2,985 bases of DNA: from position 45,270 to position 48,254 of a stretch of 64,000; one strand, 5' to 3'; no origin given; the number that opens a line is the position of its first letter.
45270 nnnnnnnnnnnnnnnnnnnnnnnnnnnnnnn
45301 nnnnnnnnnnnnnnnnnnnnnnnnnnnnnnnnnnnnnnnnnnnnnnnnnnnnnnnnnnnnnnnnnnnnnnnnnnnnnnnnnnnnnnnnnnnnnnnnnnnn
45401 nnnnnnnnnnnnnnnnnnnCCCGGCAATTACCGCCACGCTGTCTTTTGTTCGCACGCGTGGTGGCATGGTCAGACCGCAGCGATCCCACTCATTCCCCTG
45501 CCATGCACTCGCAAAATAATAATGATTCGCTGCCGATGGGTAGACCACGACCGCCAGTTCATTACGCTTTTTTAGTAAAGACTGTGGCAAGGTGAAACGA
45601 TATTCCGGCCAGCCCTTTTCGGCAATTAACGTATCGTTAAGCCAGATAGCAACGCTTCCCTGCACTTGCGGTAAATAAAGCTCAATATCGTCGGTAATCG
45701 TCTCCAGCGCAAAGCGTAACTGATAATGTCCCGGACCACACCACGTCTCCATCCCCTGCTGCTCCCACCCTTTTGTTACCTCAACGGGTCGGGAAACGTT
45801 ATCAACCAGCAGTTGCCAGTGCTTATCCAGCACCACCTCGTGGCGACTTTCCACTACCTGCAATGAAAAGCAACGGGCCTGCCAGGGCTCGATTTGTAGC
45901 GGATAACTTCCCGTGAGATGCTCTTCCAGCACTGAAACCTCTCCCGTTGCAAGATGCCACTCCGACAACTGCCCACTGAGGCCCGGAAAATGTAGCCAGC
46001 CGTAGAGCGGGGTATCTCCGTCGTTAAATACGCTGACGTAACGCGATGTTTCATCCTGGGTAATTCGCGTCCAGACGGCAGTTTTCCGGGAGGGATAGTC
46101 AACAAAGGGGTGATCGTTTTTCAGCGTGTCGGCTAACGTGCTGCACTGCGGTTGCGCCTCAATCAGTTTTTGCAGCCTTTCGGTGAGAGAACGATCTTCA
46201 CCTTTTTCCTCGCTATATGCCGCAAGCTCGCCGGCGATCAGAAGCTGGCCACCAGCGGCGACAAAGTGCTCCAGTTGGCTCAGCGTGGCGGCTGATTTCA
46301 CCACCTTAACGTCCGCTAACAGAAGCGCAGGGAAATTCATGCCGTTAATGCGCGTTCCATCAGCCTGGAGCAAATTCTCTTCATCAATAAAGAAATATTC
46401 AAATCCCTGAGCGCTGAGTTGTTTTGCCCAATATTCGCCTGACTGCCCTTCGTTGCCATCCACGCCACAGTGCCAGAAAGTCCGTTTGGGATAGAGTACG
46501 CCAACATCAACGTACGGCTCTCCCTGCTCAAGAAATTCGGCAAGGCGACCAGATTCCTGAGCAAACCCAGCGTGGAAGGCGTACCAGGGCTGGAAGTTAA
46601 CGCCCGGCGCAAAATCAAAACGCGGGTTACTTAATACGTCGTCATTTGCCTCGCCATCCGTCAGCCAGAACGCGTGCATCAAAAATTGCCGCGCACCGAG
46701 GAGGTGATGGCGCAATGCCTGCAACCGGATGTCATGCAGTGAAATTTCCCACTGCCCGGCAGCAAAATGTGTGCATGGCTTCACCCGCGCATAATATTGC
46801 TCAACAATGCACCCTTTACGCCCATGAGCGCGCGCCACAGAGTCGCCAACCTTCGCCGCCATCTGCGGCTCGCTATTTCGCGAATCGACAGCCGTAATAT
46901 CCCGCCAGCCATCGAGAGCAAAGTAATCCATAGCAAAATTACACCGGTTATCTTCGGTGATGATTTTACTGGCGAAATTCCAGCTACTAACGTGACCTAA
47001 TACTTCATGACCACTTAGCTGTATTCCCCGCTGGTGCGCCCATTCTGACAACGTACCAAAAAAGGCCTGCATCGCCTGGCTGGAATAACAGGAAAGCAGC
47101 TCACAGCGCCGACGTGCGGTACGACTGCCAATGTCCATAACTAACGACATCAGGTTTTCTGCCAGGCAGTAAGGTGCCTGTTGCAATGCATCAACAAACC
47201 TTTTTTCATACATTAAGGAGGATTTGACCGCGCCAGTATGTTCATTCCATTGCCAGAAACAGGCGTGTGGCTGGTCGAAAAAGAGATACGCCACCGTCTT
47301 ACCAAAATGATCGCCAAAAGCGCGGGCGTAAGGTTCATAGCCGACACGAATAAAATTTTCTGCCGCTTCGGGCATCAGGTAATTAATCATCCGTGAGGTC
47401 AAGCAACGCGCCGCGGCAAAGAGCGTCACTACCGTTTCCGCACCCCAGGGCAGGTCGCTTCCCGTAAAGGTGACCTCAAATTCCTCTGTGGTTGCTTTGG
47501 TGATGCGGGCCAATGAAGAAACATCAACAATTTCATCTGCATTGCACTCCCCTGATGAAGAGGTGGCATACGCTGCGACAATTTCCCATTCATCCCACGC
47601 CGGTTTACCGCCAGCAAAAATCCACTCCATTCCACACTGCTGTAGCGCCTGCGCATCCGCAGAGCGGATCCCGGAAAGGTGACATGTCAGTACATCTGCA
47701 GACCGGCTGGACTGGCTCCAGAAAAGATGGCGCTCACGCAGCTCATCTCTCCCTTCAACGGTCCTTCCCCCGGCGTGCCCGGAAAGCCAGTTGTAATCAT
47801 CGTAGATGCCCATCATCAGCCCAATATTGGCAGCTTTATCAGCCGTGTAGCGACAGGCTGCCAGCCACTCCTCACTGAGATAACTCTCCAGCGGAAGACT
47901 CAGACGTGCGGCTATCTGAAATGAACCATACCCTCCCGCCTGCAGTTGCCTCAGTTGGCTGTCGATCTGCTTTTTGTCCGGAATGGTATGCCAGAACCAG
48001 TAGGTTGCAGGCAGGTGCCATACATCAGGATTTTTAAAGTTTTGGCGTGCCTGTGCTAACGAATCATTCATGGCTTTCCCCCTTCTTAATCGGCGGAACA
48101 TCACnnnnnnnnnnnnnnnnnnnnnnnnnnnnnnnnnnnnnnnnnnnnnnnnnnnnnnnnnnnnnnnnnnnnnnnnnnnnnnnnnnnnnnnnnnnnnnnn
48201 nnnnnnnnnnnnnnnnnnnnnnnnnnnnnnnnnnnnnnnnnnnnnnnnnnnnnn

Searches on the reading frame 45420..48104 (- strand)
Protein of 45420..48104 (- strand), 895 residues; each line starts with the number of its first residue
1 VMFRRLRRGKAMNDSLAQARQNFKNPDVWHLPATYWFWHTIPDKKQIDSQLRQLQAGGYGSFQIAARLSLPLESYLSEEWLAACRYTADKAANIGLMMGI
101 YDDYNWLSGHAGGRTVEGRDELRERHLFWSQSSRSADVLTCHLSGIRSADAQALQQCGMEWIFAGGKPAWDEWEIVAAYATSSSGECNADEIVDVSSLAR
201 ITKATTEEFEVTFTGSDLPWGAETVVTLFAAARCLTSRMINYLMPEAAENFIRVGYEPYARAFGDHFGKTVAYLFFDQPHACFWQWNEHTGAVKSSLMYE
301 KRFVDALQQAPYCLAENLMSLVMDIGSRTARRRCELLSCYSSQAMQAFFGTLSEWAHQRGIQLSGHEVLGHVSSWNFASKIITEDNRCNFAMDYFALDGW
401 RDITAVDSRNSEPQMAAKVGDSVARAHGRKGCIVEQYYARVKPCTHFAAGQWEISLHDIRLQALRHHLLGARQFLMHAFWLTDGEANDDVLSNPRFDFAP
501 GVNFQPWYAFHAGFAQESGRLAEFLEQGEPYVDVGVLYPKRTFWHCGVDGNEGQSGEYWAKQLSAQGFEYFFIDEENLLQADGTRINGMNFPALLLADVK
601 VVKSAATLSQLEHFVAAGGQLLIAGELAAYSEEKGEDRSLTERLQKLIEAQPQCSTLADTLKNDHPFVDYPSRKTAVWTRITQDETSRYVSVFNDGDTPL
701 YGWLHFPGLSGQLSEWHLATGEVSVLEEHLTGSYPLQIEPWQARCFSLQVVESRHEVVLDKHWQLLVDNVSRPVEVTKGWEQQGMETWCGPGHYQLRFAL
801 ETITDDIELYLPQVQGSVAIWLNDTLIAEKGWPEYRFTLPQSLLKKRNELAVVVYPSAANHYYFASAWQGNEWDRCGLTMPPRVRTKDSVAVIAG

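Call 3: search_protein_families(library=pfam, proteins=[window:45420-48104:-], max_evalue=0.01)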
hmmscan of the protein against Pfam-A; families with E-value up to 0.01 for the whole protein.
window:45420-48104:- (895 aa): 0 families

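Call 4: search_protein_families(library=ncbifam, proteins=[window:45420-48104:-], max_evalue=0.01)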
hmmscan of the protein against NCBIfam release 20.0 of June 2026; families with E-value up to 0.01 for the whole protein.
window:45420-48104:- (895 aa): 0 families

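Call 23: find_homologous_proteins(query=window:45420-48071:-, max_evalue=0.00001)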
Query window:45420-48071:- (884 aa): 437 proteins with E <= 0.00001 among 8000 candidates; the best 120 are listed.
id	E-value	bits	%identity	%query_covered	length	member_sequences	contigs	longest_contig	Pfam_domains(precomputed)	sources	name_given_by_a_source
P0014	0.0e+0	1889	89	100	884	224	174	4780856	-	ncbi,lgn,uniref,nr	ncbi:hypothetical protein D7Y87_20925 [Salmonella enterica]|uniref:Glycoside hydrolase family 2 n=3 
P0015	0.0e+0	1457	68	100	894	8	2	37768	-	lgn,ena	-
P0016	0.0e+0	1410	66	100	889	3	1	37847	-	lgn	-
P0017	0.0e+0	1089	54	99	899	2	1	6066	PF17132.10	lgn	-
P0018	1.9e-247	842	47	98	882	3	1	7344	-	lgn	-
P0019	1.9e-244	832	45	98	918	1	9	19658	-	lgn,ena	-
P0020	6.9e-244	830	47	98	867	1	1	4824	-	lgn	-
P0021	1.1e-242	826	65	60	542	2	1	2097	-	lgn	-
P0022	1.0e-241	823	45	98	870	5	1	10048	-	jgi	jgi:hypothetical protein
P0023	2.9e-238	812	44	98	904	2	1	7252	-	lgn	-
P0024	1.6e-236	806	46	98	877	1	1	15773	-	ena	-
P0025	1.3e-234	799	45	98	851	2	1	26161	-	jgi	-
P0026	5.1e-233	794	44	98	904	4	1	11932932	-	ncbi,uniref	ncbi:hypothetical protein [Actinoallomurus sp. CA-150999]|uniref:hypothetical protein n=1 Tax=Actino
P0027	3.6e-232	791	45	98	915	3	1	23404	-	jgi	-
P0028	4.4e-231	788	45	98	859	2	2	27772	-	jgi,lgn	jgi:hypothetical protein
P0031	1.4e-230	786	45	98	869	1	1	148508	-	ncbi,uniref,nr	ncbi:hypothetical protein GCM10018793_54750 [Streptomyces sulfonofaciens]|uniref:Uncharacterized pro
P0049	7.4e-216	737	42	99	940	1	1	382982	-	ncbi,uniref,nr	ncbi:hypothetical protein KIH77_01260 [Bifidobacterium sp. 82T24]|uniref:hypothetical protein n=1 Ta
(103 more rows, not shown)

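Call 31: find_encoding_contigs(protein=P0049, flank=8000, max_places=2)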
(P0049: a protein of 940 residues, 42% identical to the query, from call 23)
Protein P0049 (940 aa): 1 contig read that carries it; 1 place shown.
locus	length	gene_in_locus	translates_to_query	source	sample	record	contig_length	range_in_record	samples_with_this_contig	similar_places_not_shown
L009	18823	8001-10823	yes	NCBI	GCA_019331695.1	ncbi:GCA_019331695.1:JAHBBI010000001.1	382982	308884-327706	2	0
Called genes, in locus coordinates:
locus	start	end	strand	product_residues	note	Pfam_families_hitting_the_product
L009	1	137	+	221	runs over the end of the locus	-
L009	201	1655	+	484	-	PF00140:Sigma70_r1_2, PF04542:Sigma70_r2, PF04539:Sigma70_r3, PF04545:Sigma70_r4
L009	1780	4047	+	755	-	PF02518:HATPase_c, PF00204:DNA_gyraseB, PF01751:Toprim, PF00986:DNA_gyraseB_C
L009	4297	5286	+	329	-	PF00294:PfkB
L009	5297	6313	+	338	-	PF00356:LacI, PF00532:Peripla_BP_1, PF13407:Peripla_BP_4, PF13377:Peripla_BP_3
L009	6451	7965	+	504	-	PF02133:Transp_cyt_pur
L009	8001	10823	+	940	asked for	-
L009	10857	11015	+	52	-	-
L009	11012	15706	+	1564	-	PF00270:DEAD, PF00271:Helicase_C, PF19306:WHD_Lhr, PF08494:DEAD_assoc, PF06224:AlkZ-like, PF23236:WHD_2nd_Lhr, PF23235:WHD_3rd_Lhr, PF23234:WHD_4th_Lhr, +1 more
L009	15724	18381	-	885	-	PF00521:DNA_topoisoIV, PF03989:DNA_gyraseA_C (faint)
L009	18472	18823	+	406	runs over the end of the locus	PF01663:Phosphodiest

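Call 32: find_encoding_contigs(protein=P0031, flank=8000, max_places=2)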
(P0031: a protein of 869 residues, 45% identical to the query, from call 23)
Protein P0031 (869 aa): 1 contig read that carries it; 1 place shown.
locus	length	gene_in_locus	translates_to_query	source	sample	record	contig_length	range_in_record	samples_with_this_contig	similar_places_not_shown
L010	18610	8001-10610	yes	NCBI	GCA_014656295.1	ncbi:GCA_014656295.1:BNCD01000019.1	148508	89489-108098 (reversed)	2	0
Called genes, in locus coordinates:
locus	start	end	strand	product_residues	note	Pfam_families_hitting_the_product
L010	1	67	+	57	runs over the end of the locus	-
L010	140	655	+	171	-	PF14539:DUF4442, PF13622:4HBT_3 (weak), PF03061:4HBT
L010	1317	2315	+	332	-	PF00296:Bac_luciferase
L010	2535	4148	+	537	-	PF02133:Transp_cyt_pur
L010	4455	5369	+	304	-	PF00294:PfkB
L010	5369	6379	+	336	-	PF00356:LacI, PF00532:Peripla_BP_1, PF13407:Peripla_BP_4, PF13377:Peripla_BP_3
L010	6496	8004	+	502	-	PF02133:Transp_cyt_pur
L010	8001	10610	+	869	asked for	-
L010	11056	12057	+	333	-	PF13384:HTH_23 (faint), PF00196:GerE (weak)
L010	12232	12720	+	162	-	-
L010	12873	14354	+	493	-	PF08279:HTH_11 (faint), PF13730:HTH_36 (faint), PF00196:GerE (weak), PF13384:HTH_23 (weak)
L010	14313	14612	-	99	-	-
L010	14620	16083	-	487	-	PF01381:HTH_3, PF13560:HTH_31, PF13191:AAA_16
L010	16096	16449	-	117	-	PF00196:GerE, PF08281:Sigma70_r4_2 (weak)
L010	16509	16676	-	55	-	-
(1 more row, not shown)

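Call 33: find_encoding_contigs(protein=P0015, flank=8000, max_places=2)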
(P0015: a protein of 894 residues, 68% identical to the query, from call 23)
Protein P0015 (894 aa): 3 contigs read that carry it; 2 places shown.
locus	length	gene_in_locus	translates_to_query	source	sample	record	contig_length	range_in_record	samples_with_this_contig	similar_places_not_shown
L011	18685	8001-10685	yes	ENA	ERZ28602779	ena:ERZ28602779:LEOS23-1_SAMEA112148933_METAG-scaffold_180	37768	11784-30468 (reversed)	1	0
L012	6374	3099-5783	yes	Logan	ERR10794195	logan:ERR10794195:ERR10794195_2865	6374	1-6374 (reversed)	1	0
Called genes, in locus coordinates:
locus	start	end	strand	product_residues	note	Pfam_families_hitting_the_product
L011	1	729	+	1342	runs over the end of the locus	PF04563:RNA_pol_Rpb2_1, PF04561:RNA_pol_Rpb2_2, PF04565:RNA_pol_Rpb2_3, PF10385:RNA_pol_Rpb2_45, PF00562:RNA_pol_Rpb2_6, PF04560:RNA_pol_Rpb2_7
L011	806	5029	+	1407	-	PF04997:RNA_pol_Rpb1_1, PF00623:RNA_pol_Rpb1_2, PF04983:RNA_pol_Rpb1_3, PF05000:RNA_pol_Rpb1_4, PF04998:RNA_pol_Rpb1_5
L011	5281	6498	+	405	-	PF08220:HTH_DeoR, PF08279:HTH_11 (faint), PF00294:PfkB, PF08543:Phos_pyr_kin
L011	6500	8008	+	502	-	PF02133:Transp_cyt_pur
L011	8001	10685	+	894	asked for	-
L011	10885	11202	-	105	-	PF02255:PTS_IIA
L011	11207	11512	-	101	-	PF02302:PTS_IIB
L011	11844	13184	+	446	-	PF02378:PTS_EIIC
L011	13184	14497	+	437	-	PF02056:Glyco_hydro_4, PF11975:Glyco_hydro_4C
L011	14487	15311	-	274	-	PF00392:GntR, PF07702:UTRA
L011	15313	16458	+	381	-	PF01380:SIS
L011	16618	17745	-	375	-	PF04055:Radical_SAM, PF06968:BATS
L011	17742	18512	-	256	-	PF05690:ThiG, PF00977:His_biosynth (faint)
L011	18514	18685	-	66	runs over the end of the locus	PF02597:ThiS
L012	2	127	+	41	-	?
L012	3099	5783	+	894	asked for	-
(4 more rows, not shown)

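Call 39: predict_structure(alignment_id=A1)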
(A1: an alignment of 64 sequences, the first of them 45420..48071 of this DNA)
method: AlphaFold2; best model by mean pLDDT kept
length: 884 residues; sequences in the alignment: 64
mean_pLDDT: 91.7   pTM: 0.83
mean pLDDT of the five models: 91.7, 91.6, 90.8, 89.7, 89.2
residues with pLDDT >= 90: 655; 70-90: 200; 50-70: 27; < 50: 2
segments of 3 or more residues with pLDDT < 50: none
pLDDT, mean of each block of 10 residues (from residue 1): 76 97 95 98 97 90 94 98 96 71 93 96 92 93 89 94 98 91 97 98 94 96 94 94 95 97 81 89 93 87 93 95 95 93 96 82 86 85 94 93 93 95 92 87 93 96 92 88 87 92 98 94 95 92 92 89 96 94 95 97 94 94 95 90 62 86 88 94 95 91 97 93 94 95 79 93 94 90 94 89 94 95 88 95 92 87 92 86 75
secondary structure, 60 per line:
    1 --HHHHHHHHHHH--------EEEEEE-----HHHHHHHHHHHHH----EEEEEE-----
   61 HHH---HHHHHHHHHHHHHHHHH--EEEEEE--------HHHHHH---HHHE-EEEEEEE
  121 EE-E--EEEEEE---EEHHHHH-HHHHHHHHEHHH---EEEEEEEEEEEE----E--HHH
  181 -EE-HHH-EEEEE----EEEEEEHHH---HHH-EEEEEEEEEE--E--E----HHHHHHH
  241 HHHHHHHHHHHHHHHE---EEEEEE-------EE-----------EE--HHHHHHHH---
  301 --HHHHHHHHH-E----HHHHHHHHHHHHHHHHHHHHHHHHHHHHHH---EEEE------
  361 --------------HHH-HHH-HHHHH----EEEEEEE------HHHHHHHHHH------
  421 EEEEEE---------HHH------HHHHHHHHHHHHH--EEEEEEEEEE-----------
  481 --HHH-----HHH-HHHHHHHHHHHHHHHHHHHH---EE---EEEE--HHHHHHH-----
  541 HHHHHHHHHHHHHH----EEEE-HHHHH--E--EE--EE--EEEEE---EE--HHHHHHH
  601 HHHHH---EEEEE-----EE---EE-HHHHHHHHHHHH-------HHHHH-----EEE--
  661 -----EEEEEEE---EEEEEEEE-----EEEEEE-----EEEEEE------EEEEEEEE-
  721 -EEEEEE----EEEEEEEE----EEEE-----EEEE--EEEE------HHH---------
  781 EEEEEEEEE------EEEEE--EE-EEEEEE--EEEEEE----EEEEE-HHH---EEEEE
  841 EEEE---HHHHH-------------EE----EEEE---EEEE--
elements in order (helices of 4 or more, strands of 3 or more residues): H3-13 E22-27 H33-45 E50-55 H67-83 E86-91 H100-105 E114-122 E127-132 H138-142 H144-151 E159-170 E189-193 E198-203 E214-223 H234-255 E260-265 H290-297 H303-311 H318-347 E351-354 H383-387 E392-398 H405-414 E421-426 H445-457 E460-469 H495-514 E523-526 H529-535 H541-554 E559-562 H564-568 E582-586 H594-605 E609-613 H627-638 H646-650 E656-658 E666-672 E676-683 E689-694 E700-705 E712-719 E722-727 E732-739 E744-747 E753-756 E759-762 E781-789 E796-800 E806-811 E814-819 E824-828 E836-844 H848-852 E872-875 E879-882

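Call 42: fold_search(model_id=the predicted structure, library=pdb)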
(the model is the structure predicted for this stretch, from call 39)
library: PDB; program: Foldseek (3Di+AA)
matches with E <= 10: 1561; with E <= 0.001: 368
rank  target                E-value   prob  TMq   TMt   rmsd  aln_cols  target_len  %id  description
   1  6q2f                  1.2e-40  1.00  0.53  0.45  22.8      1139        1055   14  Structure of Rhamnosidase from Novosphingobium sp. PP1Y (released 2019-11-27)
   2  5mqm                  8.9e-36  1.00  0.50  0.43  23.5      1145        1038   13  Glycoside hydrolase BT_0986 (released 2017-03-22)
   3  5mwk_A                3.3e-34  1.00  0.51  0.44  22.9      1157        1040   13  Glycoside hydrolase BT_0986 (released 2017-03-22)
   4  5xb7_F                3.4e-16  1.00  0.41  0.50  10.2       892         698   11  GH42 alpha-L-arabinopyranosidase from Bifidobacterium animalis subsp. lactis Bl-04 (released 2017-11-01)
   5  4oif_A                3.3e-15  1.00  0.41  0.52  10.7       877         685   10  3D structure of Gan42B, a GH42 beta-galactosidase from G. (released 2015-02-04)
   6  5dfa_A                4.4e-15  1.00  0.41  0.52  10.7       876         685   11  3D structure of the E323A catalytic mutant of Gan42B, a GH42 beta-galactosidase from G. stearothermophilus (released 2015-12-09)
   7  5xb7_B                5.4e-15  1.00  0.41  0.51   9.4       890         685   11  GH42 alpha-L-arabinopyranosidase from Bifidobacterium animalis subsp. lactis Bl-04 (released 2017-11-01)
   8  5xb7_A                7.1e-15  1.00  0.43  0.54   9.0       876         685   10  GH42 alpha-L-arabinopyranosidase from Bifidobacterium animalis subsp. lactis Bl-04 (released 2017-11-01)
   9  5xb7_D                9.3e-15  1.00  0.44  0.55   8.9       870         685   12  GH42 alpha-L-arabinopyranosidase from Bifidobacterium animalis subsp. lactis Bl-04 (released 2017-11-01)
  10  4oif_B                1.5e-14  1.00  0.42  0.53   9.9       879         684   11  3D structure of Gan42B, a GH42 beta-galactosidase from G. (released 2015-02-04)
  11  5xb7_C                1.6e-14  1.00  0.44  0.55   8.9       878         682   12  GH42 alpha-L-arabinopyranosidase from Bifidobacterium animalis subsp. lactis Bl-04 (released 2017-11-01)
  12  5xb7_E                2.1e-14  1.00  0.43  0.54   9.3       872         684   11  GH42 alpha-L-arabinopyranosidase from Bifidobacterium animalis subsp. lactis Bl-04 (released 2017-11-01)
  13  5dfa_B                2.2e-14  1.00  0.42  0.53  10.9       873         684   10  3D structure of the E323A catalytic mutant of Gan42B, a GH42 beta-galactosidase from G. stearothermophilus (released 2015-12-09)
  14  5gsm_A                6.5e-14  1.00  0.43  0.48  15.0      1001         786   11  Glycoside hydrolase B with product (released 2017-02-01)
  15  5e9a_B                7.3e-14  1.00  0.40  0.50  10.7       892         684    8  Crystal structure analysis of the cold-adamped beta-galactosidase from Rahnella sp. R3 (released 2016-10-26)
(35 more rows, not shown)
